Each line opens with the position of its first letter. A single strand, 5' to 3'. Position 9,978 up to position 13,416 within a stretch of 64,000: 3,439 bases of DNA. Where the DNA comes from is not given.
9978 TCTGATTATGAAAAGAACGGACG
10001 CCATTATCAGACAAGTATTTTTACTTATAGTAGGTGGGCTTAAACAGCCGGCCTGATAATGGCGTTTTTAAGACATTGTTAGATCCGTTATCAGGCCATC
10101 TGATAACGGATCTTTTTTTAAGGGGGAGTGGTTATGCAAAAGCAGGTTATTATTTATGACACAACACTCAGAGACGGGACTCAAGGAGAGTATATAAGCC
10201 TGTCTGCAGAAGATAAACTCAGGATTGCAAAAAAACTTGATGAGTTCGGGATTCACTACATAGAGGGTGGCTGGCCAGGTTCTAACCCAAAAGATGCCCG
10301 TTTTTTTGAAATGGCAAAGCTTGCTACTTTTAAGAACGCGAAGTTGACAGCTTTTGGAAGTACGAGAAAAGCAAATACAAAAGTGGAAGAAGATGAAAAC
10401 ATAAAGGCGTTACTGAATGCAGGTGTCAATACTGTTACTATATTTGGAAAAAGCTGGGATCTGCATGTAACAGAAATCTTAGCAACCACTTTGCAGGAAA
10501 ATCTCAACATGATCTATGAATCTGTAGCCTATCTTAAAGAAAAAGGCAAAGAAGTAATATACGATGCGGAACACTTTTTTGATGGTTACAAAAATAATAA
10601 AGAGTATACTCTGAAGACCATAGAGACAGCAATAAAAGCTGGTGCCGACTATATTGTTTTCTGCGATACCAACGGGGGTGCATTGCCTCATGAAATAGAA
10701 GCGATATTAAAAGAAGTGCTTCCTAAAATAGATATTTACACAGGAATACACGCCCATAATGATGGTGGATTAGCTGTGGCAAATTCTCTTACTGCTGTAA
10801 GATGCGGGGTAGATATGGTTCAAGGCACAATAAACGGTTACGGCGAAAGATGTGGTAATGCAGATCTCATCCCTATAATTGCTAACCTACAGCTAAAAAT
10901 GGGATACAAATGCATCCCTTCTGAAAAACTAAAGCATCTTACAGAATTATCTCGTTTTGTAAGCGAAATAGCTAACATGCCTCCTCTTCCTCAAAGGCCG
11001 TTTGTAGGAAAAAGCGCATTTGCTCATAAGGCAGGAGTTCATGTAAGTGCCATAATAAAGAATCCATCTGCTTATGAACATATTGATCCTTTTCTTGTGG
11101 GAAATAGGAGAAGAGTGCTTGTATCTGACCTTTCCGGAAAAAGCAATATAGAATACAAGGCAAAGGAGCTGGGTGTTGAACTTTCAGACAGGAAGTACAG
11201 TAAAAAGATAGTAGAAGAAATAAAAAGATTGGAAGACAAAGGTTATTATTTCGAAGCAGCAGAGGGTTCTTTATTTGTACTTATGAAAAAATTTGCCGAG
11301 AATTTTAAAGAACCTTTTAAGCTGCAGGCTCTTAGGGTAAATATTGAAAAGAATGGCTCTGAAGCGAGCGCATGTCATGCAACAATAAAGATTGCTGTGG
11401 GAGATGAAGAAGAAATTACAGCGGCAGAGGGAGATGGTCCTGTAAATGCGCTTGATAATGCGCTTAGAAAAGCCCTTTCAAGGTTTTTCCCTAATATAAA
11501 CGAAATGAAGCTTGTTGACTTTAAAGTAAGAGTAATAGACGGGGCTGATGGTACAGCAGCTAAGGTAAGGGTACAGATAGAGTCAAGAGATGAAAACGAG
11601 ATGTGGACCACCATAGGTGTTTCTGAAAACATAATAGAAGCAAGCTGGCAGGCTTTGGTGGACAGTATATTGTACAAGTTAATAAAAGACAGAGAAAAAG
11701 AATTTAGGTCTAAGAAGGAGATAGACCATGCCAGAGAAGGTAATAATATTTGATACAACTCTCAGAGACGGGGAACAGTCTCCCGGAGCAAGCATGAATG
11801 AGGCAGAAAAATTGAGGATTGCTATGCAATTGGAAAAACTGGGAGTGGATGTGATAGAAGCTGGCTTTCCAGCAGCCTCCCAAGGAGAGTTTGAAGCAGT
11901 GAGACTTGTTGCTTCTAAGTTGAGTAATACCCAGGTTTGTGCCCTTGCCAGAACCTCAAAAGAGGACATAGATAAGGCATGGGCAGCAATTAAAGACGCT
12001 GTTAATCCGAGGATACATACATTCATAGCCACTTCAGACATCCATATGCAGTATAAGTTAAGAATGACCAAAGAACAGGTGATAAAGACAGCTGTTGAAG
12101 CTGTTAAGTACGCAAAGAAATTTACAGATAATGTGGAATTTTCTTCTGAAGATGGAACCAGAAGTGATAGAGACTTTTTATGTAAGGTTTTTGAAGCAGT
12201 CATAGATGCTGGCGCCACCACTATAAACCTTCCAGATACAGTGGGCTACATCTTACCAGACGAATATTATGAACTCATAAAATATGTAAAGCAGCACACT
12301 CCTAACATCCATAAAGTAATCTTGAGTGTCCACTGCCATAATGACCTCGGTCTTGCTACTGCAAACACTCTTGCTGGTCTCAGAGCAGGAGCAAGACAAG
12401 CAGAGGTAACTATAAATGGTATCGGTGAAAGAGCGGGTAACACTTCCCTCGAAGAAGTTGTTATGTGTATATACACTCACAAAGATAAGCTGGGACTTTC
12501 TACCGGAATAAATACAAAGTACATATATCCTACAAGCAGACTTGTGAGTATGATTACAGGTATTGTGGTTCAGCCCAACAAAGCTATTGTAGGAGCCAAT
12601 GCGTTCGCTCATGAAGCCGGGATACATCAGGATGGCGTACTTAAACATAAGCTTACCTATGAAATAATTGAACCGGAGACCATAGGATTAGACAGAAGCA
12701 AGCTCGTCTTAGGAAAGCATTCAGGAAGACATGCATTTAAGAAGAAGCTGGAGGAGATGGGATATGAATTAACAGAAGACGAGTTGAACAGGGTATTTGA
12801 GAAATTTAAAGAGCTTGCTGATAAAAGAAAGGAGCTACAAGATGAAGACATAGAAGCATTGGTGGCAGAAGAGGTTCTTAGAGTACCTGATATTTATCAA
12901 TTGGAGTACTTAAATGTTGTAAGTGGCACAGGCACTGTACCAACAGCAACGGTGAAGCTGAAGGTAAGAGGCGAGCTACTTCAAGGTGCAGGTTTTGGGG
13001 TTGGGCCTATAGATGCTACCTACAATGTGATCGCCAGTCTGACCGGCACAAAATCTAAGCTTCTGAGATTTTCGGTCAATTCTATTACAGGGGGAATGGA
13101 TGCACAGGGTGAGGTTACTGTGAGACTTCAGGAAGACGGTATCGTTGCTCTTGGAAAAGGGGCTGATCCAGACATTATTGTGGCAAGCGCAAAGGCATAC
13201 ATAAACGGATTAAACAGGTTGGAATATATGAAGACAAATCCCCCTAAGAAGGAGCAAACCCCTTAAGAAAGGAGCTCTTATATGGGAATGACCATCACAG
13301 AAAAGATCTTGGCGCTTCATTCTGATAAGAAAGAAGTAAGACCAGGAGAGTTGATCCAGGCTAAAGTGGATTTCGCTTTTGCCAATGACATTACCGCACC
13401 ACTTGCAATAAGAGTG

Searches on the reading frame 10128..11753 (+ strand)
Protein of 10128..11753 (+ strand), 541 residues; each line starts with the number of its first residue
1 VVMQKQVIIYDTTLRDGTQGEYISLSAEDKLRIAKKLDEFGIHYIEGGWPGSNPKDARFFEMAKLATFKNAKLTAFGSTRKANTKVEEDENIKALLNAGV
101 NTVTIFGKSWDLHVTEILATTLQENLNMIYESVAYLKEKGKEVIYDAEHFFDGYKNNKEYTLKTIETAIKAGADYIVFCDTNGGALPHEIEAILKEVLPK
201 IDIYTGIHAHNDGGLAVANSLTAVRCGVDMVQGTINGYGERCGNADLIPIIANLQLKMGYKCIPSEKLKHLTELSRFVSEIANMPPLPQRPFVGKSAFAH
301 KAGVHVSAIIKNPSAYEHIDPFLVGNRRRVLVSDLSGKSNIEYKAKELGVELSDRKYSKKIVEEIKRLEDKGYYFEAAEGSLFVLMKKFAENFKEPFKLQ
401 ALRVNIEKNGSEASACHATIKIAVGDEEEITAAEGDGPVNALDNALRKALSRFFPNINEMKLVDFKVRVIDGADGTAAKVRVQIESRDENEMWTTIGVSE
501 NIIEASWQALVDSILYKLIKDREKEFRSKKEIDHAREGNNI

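Call 85: search_protein_families(library=pfam, proteins=[window:10128-11753:+], max_evalue=0.00001)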
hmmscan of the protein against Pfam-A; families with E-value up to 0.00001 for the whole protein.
window:10128-11753:+ (541 aa): 3 families
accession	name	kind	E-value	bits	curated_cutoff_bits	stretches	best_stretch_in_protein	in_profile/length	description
PF00682.25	HMGL-like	-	3.1e-47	161.6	29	1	7-278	2-260/260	HMGL-like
PF08502.15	LeuA_dimer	-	4.1e-29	101.6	24.9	1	378-514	3-127/131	LeuA allosteric (dimerisation) domain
PF22617.1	HCS_D2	-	4.6e-21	75.4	27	1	293-371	2-80/82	Homocitrate synthase post-HMGL domain-like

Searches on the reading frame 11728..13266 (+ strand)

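Call 85: search_protein_families(library=pfam, proteins=[window:11728-13266:+], max_evalue=0.00001)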
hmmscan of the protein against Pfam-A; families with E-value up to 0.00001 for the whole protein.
window:11728-13266:+ (512 aa): 3 families
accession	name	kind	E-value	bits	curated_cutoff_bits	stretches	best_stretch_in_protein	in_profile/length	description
PF00682.25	HMGL-like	-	2.2e-97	326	29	1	4-273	1-260/260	HMGL-like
PF08502.15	LeuA_dimer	-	1.8e-36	125.3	24.9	1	369-498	1-130/131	LeuA allosteric (dimerisation) domain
PF22617.1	HCS_D2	-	2.2e-33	114.9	27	1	287-368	1-82/82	Homocitrate synthase post-HMGL domain-like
